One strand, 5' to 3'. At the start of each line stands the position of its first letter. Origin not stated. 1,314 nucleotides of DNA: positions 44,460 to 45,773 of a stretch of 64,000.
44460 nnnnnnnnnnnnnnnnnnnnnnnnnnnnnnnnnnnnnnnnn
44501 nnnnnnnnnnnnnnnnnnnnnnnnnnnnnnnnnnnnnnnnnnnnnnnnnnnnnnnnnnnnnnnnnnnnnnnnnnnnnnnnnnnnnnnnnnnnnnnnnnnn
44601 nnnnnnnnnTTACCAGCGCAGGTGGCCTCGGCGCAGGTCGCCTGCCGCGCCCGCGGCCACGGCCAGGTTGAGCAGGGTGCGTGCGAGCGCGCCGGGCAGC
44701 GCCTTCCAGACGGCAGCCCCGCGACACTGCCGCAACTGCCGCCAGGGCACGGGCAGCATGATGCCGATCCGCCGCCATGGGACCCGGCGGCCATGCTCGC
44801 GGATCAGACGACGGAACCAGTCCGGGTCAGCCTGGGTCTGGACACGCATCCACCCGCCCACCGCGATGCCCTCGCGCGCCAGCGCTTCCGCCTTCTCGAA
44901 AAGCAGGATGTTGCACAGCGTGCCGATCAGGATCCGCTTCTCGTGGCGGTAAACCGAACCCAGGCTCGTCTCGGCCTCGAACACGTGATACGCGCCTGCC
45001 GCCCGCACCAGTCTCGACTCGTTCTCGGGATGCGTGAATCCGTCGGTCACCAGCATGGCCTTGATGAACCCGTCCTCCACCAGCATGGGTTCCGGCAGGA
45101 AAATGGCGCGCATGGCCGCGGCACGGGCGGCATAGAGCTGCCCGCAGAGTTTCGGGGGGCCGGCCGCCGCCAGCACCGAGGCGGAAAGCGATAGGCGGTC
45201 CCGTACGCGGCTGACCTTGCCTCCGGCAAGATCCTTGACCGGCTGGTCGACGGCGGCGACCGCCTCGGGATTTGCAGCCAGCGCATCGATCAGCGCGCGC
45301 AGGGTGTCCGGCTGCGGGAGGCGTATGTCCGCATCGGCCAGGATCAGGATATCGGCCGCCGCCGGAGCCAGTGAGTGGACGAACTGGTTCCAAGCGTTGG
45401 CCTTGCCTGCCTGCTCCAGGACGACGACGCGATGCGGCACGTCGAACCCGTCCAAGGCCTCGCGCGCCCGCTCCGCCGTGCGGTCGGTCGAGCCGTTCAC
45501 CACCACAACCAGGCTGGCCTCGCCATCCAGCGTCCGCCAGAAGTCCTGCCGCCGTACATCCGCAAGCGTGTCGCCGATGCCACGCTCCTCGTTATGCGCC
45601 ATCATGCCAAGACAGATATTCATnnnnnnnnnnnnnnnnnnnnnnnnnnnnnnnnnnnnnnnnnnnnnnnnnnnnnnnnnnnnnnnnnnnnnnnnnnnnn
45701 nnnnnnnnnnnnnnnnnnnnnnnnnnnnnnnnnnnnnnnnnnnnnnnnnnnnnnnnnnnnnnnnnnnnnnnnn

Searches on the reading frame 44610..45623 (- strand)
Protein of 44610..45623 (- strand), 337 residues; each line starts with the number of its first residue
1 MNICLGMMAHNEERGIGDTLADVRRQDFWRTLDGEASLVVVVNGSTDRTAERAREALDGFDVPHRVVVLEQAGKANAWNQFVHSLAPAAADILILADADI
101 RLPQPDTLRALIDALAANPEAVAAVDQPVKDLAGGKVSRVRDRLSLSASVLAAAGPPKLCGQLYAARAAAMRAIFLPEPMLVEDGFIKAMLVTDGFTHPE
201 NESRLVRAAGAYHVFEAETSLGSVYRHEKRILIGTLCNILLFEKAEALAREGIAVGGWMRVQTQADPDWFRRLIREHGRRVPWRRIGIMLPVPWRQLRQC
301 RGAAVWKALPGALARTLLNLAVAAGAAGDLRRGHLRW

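Call 7: search_protein_families(library=pfam, proteins=[window:44610-45623:-], max_evalue=0.001)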
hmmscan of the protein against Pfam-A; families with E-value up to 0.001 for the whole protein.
window:44610-45623:- (337 aa): 2 families
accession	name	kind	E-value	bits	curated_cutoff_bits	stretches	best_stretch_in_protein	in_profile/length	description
PF00535.33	Glycos_transf_2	-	3.2e-13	50.4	23.3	1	7-139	4-127/168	Glycosyl transferase family 2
PF13641.12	Glyco_tranf_2_3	-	1.1e-06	29.3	27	1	10-137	10-131/230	Glycosyltransferase like family 2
